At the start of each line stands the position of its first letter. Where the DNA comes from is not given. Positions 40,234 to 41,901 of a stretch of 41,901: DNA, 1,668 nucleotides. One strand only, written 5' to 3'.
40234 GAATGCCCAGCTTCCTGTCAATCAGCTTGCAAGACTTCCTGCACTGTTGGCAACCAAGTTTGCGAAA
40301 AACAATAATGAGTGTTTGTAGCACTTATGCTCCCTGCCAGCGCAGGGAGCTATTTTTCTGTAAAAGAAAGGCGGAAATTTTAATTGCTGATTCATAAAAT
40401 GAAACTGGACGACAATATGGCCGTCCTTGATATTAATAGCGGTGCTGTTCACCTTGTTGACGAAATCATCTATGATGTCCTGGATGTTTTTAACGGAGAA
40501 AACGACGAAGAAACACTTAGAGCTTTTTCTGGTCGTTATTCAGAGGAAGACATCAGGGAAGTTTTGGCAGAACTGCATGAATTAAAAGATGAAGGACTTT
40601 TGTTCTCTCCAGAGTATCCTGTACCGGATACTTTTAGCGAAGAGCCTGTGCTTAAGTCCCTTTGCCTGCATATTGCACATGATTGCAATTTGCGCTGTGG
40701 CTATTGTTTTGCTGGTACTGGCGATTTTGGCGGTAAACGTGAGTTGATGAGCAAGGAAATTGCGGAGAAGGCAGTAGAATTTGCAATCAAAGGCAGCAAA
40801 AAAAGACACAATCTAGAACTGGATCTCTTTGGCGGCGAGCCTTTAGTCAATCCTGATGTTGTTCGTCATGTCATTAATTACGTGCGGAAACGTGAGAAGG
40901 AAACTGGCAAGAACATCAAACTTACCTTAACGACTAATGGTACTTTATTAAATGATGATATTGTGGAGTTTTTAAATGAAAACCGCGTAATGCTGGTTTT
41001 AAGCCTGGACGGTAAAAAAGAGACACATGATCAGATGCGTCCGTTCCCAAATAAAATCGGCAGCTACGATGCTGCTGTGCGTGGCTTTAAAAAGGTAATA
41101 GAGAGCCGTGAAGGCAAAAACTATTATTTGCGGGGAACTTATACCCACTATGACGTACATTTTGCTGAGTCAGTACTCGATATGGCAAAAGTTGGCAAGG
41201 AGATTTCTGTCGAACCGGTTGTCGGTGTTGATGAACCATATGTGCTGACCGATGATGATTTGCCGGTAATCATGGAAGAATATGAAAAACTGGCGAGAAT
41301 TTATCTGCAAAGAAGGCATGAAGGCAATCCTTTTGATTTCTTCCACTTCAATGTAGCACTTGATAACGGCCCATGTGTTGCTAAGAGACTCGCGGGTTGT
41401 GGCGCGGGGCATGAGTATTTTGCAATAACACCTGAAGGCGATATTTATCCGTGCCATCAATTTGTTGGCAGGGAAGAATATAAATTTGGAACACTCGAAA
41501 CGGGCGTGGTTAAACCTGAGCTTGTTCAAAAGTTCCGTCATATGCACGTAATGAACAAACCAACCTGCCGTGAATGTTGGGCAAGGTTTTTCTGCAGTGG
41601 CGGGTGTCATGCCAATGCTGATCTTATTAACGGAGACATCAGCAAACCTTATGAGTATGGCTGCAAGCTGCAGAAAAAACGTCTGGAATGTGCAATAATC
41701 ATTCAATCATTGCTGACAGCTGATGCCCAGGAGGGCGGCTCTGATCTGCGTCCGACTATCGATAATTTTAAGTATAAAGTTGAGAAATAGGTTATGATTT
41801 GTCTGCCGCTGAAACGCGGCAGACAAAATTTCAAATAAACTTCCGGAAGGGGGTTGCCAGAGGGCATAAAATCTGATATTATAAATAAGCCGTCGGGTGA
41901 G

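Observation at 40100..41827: Unannotated SCIFF six-cysteine RiPP precursor with its own promoter, an internal attenuator and a radical-SAM/SPASM maturase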

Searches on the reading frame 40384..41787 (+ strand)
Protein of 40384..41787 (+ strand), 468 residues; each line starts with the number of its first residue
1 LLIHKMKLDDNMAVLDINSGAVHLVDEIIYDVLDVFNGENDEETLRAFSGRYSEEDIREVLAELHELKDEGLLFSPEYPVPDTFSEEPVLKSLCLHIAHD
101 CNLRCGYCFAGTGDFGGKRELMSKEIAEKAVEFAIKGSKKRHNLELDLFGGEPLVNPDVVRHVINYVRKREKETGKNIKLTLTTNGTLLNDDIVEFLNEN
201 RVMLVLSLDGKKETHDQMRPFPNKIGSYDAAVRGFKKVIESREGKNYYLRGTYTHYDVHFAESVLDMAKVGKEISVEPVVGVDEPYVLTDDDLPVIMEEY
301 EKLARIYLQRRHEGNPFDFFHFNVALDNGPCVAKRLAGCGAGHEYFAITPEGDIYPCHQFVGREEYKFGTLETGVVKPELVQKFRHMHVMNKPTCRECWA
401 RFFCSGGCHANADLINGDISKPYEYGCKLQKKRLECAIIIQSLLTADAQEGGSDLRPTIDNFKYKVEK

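Call 3: search_protein_families(library=ncbifam, proteins=[window:40384-41787:+], max_evalue=0.01)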
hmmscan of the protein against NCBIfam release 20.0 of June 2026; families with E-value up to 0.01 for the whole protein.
window:40384-41787:+ (468 aa): 80 families (the best 25 are shown)
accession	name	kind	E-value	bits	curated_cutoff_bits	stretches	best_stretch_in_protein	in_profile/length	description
TIGR03974.1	rSAM_six_Cys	equivalog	6.3e-176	585.7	425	1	3-441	1-449/451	thioether cross-link-forming SCIFF peptide maturase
NF040492.1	not_ScfB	exception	3.4e-155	517.3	855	1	2-441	3-448/450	ScfB-related radical SAM/SPASM orphan maturase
NF047865.1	rSAM_PapB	equivalog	2.6e-79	266.9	340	1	90-422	2-330/330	PapB family radical SAM/SPASM ranthipeptide maturase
TIGR03906.1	quino_hemo_SAM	equivalog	6.6e-75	252.5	453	1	3-437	3-443/467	quinohemoprotein amine dehydrogenase maturation protein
TIGR04064.1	rSAM_nif11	equivalog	1.2e-70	238.5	518.7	2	77-240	64-226/459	nif11-like peptide radical SAM maturase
TIGR04068.1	rSAM_ocin_clost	equivalog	1.6e-51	175.7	500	2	3-239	2-233/462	Cys-rich peptide radical SAM maturase CcpM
NF038107.1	rSAM_NF038107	equivalog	2.4e-36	125.5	600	2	94-243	88-238/444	Cys-every-fifth radical SAM/SPASM peptide maturase CefB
TIGR04280.1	geopep_mat_rSAM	hypoth_equivalog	1.6e-35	123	400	1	95-420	88-404/428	geopeptide radical SAM maturase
TIGR03978.1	rSAM_paired_1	equivalog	8.3e-34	117.1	370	1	98-259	90-248/466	His-Xaa-Ser system radical SAM maturase HxsB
TIGR03942.1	sulfatase_rSAM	equivalog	1.8e-32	112.8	349.45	2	98-238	8-148/363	anaerobic sulfatase maturase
TIGR04115.1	rSAM_Cxxx_rpt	equivalog_domain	2.5e-31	109.5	350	1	91-435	2-354/359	radical SAM peptide maturase, CXXX-repeat target family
NF038170.1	lachnocin_rSAM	equivalog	5.1e-30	104.7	550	1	90-256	75-238/440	lachnocin radical SAM maturase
NF041298.1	rSAM_mat_DynA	equivalog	1.4e-29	103.2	450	2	98-239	8-147/356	dynobactin maturation radical SAM/SPASM protein DynA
NF035951.1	rSAM_RumMC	equivalog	4.9e-28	98.1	720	1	10-241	24-262/510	RumMC family radical SAM sactipeptide maturase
TIGR04463.1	rSAM_vs_C_rich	equivalog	3.4e-26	92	525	1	98-409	89-395/438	TIGR04463 family radical SAM/SPASM RiPP maturase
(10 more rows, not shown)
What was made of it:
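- On ScfB maturase (TIGR03974): 585.7 bits against cutoff 425; NF040492 517 bits against cutoff 855 (call 3)
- Closest known: PapA/PapB. Same: NF047865 scores 267 bits and TIGR03906 scores 252 bits, both below their cutoffs (call 3).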

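Call 4: search_protein_families(library=pfam, proteins=[window:40384-41787:+], max_evalue=0.01)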
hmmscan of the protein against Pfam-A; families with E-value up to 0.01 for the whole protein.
window:40384-41787:+ (468 aa): 3 families
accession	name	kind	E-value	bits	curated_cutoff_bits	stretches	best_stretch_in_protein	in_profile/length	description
PF04055.27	Radical_SAM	-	3.7e-17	63.4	29.5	1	98-241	4-139/166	Radical SAM superfamily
PF13353.11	Fer4_12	-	1.4e-11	45.3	22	1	94-213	8-118/137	4Fe-4S single cluster domain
PF13186.11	SPASM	-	8.3e-06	26.4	21.5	1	339-399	1-67/67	Iron-sulfur cluster-binding domain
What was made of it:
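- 40384..41790 (+): scfB, the SCIFF thioether-forming radical-SAM/SPASM maturase (468 aa). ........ spans residues 101-108 (nt 40684-40707). The SPASM cysteines are C331, C339, C357, C395, C398, C404, C408, C427 and C436 (nt 41374-41691). TIGR03974 585.7 bits (cutoff 425); NF040492 517 bits, below its cutoff of 855; Pfam Radical_SAM, Fer4_12 and SPASM (calls 3, 4).
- Checked: Radical_SAM, Fer4_12 and SPASM are all above Pfam cutoffs (calls 3, 4).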

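Call 9: find_homologous_proteins(query=window:40399-41787:+, max_evalue=1e-30)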
Query window:40399-41787:+ (463 aa): 8000 proteins with E <= 1e-30 among 8000 candidates; the best 120 are listed.
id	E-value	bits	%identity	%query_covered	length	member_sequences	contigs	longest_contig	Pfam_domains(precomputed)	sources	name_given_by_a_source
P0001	0.0e+0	1052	97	100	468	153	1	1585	PF13186.12,PF04055.28,PF13353.12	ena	-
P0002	0.0e+0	1037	95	100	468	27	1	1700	PF04055.28,PF13353.12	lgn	-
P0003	4.0e-291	984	89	100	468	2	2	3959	PF13186.12,PF04055.28,PF13353.12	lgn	-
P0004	1.3e-286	969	89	100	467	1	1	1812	PF04055.28,PF13353.12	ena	-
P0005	3.4e-283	958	86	100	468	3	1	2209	PF13186.12,PF04055.28,PF13353.12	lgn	-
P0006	4.8e-282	954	86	100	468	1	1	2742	PF04055.28,PF13353.12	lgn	-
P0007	8.0e-282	953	86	100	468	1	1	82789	PF04055.28,PF13353.12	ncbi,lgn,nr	ncbi:MAG: thioether cross-link-forming SCIFF peptide maturase [Negativicutes bacterium]|nr:thioether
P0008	1.5e-274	929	83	100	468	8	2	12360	PF04055.28,PF13353.12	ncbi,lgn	ncbi:MAG: thioether cross-link-forming SCIFF peptide maturase [Acidaminococcaceae bacterium]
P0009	3.1e-269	912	84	100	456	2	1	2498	PF04055.28,PF13353.12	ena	-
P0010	4.4e-269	911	83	100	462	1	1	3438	PF04055.28,PF13353.12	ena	-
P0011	1.5e-267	906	81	100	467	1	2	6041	PF04055.28,PF13353.12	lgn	-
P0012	3.3e-267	905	82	100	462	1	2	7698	PF13186.12,PF04055.28,PF13353.12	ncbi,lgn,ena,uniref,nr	ncbi:MAG TPA: thioether cross-link-forming SCIFF peptide maturase [Candidatus Avacidaminococcus inte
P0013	8.1e-267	904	82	100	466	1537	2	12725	PF04055.28,PF13353.12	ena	-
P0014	1.8e-266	902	82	99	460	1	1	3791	PF04055.28,PF13353.12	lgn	-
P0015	3.6e-266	901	81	100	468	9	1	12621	PF04055.28,PF13353.12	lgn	-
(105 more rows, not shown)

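Call 12: find_related_loci(query=A1, collection=genome_contigs, flank=10000)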
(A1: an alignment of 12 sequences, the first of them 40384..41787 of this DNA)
Query A1 (468 aa) in genome_contigs; peptide patterns used: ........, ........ (x = any residue, [..] = any of these).
600 stretches matched a pattern (row limit reached: there are more); 220 encode a relative of the query (tblastn E <= 1e-3); the best 80 are kept; 80 distinct loci.
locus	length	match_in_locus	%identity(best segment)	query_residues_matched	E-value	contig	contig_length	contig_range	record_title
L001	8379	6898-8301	97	1-468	0e+0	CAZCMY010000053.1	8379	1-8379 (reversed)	MAG TPA_asm: uncultured Acidaminococcales bacterium isolate binchicken_co158_92 genome assembly, contig: NODE_7160_lengt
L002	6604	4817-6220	95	1-468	0e+0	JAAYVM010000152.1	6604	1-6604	MAG: Acholeplasmataceae bacterium isolate AS27yjCOA_58 149215_AS27, whole genome shotgun sequence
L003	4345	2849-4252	95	1-468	0e+0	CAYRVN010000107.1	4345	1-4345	MAG TPA_asm: uncultured Acidaminococcales bacterium isolate SRP239243_co1_174 genome assembly, contig: NODE_36235_length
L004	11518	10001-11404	94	1-468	0e+0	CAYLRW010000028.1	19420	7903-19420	MAG TPA_asm: uncultured Acidaminococcales bacterium isolate binchicken_co41_308 genome assembly, contig: NODE_1684_lengt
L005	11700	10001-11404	83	1-468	0e+0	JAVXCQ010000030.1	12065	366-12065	MAG: Acidaminococcaceae bacterium isolate CGS5Y2-bin78 NODE_4839_length_12065_cov_10.971107, whole genome shotgun sequen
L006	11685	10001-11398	81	1-467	0e+0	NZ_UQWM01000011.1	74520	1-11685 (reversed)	Uncultured Phascolarctobacterium sp. isolate UMGS706, whole genome shotgun sequence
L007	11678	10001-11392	82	1-465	0e+0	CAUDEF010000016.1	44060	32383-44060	MAG TPA_asm: uncultured Phascolarctobacterium sp. isolate ERR9578189_bin.14_MetaWRAP_v1.3_MAG genome assembly, contig: E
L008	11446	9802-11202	81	1-468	0e+0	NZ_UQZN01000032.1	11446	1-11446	Uncultured Phascolarctobacterium sp. isolate UMGS791, whole genome shotgun sequence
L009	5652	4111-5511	81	1-467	0e+0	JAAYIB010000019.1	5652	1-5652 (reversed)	MAG: Acholeplasmataceae bacterium isolate AS09scLD_54 32984_AS09, whole genome shotgun sequence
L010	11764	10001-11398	82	1-467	0e+0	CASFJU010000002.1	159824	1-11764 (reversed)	uncultured Phascolarctobacterium sp. isolate O95_L1_312312_idba_bin.46 genome assembly, contig: O95_L1_312312_idba_bin.4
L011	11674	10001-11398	81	1-467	0e+0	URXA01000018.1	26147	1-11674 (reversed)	uncultured Phascolarctobacterium sp. isolate UMGS1431 genome assembly, contig: NODE_803_length_26147_cov_40.420627, whol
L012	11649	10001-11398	82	1-467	0e+0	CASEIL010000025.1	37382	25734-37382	uncultured Phascolarctobacterium sp. isolate A94_L1_369369_idba_bin.119 genome assembly, contig: A94_L1_369369_idba_bin.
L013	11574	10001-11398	82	1-467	0e+0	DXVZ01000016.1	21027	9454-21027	MAG TPA_asm: Phascolarctobacterium sp. isolate HRGM_Genome_3486 HRGM_Genome_3486_16, whole genome shotgun sequence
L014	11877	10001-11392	82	1-465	0e+0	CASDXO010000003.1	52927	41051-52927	uncultured Phascolarctobacterium sp. isolate SI.B26.metabat-bins.31 genome assembly, contig: SI.B26.metabat-bins.31.fa_k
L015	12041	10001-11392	82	1-465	0e+0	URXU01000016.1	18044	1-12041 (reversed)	uncultured Phascolarctobacterium sp. isolate UMGS1456 genome assembly, contig: NODE_907_length_18044_cov_14.752379, whol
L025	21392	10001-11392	79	1-465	0e+0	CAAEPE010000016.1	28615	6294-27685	MAG TPA_asm: uncultured Phascolarctobacterium sp., isolate HGM14017, WGS project CAAEPE010000000 data, contig: ERS537369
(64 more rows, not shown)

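Call 27: search_solved_structures(query=window:40384-41787:+, max_evalue=1e-10, show_alignments=1)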
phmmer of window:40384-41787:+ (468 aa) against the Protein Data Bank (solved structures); distinct sequences matched with E-value up to 1e-10: 4.
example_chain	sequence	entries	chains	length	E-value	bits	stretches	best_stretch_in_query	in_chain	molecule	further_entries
5wgg_A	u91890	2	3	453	8.9e-149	499.5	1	2-441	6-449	Radical SAM domain protein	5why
4k36_A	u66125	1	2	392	9.3e-15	57.6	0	91-219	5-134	Anaerobic sulfatase-maturating enzyme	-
4k37_A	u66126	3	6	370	1.7e-14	56.7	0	91-220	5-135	Anaerobic sulfatase-maturating enzyme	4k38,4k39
8vpo_A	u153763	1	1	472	8.6e-13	51.1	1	89-432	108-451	Radical SAM core domain-containing protein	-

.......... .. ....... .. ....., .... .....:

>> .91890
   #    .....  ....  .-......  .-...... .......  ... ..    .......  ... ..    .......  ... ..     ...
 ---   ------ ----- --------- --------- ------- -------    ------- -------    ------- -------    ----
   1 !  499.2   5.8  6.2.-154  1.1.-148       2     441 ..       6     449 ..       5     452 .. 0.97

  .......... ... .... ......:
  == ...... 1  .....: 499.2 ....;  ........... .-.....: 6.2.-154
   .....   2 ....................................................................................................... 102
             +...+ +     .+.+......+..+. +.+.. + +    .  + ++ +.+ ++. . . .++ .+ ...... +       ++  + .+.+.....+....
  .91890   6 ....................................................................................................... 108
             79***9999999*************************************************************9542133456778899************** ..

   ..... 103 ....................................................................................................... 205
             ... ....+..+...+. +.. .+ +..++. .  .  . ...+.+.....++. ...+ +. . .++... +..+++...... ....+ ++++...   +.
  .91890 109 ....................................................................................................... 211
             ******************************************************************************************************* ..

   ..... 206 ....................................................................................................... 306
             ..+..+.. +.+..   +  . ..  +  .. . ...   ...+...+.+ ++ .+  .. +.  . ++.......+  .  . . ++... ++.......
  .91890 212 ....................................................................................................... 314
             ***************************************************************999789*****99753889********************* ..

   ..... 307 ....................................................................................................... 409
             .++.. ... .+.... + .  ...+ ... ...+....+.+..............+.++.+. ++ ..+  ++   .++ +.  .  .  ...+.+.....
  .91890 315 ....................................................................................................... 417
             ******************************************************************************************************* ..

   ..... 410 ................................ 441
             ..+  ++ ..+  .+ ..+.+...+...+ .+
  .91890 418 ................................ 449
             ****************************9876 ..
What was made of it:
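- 40384..41790 (+): CteB 5WGG matches at E=9e-149 over residues 2-441 with all Cys aligned (call 27).
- On ScfB maturase (TIGR03974): All Cys align with CteB (calls 3, 4, 27). Residues 2-90 align to the N-terminal part of CteB (call 27).
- Closest known: CteA/CteB. Same: ScfB aligns to CteB over residues 2-441 at E=9e-149, with the CX3CX2C motif and all SPASM cysteines conserved (call 27).
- Family membership rests on the curated HMM cutoffs (calls 3, 4) and on E=9e-149 homology to crystallised CteB with all cluster cysteines aligned (call 27).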

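Call 39: search_protein_families(library=ncbifam, proteins=[L025:10001-11395:+], max_evalue=0.00001)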
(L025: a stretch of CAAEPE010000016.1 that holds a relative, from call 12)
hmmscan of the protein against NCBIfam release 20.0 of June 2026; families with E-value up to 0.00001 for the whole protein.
L025:10001-11395:+ (465 aa): 63 families (the best 25 are shown)
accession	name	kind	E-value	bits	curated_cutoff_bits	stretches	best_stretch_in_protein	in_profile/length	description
TIGR03974.1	rSAM_six_Cys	equivalog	3.1e-172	573.5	425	1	3-442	1-450/451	thioether cross-link-forming SCIFF peptide maturase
NF040492.1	not_ScfB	exception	6.9e-153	509.7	855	1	2-442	3-449/450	ScfB-related radical SAM/SPASM orphan maturase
TIGR04064.1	rSAM_nif11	equivalog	6.8e-77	259.1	518.7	2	71-240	69-226/459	nif11-like peptide radical SAM maturase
NF047865.1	rSAM_PapB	equivalog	4.6e-76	256.2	340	1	90-422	2-330/330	PapB family radical SAM/SPASM ranthipeptide maturase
TIGR03906.1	quino_hemo_SAM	equivalog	3.2e-75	253.6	453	1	3-438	3-444/467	quinohemoprotein amine dehydrogenase maturation protein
TIGR04068.1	rSAM_ocin_clost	equivalog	7.8e-56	189.9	500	2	3-238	2-232/462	Cys-rich peptide radical SAM maturase CcpM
TIGR04280.1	geopep_mat_rSAM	hypoth_equivalog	3.9e-36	125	400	1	93-420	86-404/428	geopeptide radical SAM maturase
TIGR03978.1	rSAM_paired_1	equivalog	9.7e-36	123.5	370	1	94-241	86-230/466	His-Xaa-Ser system radical SAM maturase HxsB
NF038107.1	rSAM_NF038107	equivalog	4.9e-34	117.9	600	1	93-243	87-238/444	Cys-every-fifth radical SAM/SPASM peptide maturase CefB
TIGR04115.1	rSAM_Cxxx_rpt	equivalog_domain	2.3e-33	116.2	350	1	91-434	2-353/359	radical SAM peptide maturase, CXXX-repeat target family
TIGR03942.1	sulfatase_rSAM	equivalog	7.5e-33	114.1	349.45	2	98-237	8-147/363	anaerobic sulfatase maturase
NF041298.1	rSAM_mat_DynA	equivalog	8.8e-30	103.9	450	2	98-239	8-147/356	dynobactin maturation radical SAM/SPASM protein DynA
NF035951.1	rSAM_RumMC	equivalog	2.3e-29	102.4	720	1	11-241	25-262/510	RumMC family radical SAM sactipeptide maturase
TIGR04163.1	rSAM_cobopep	equivalog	2e-27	96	375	2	337-442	312-420/428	peptide-modifying radical SAM enzyme CbpB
NF038170.1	lachnocin_rSAM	equivalog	5.7e-27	94.7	550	1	89-240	74-225/440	lachnocin radical SAM maturase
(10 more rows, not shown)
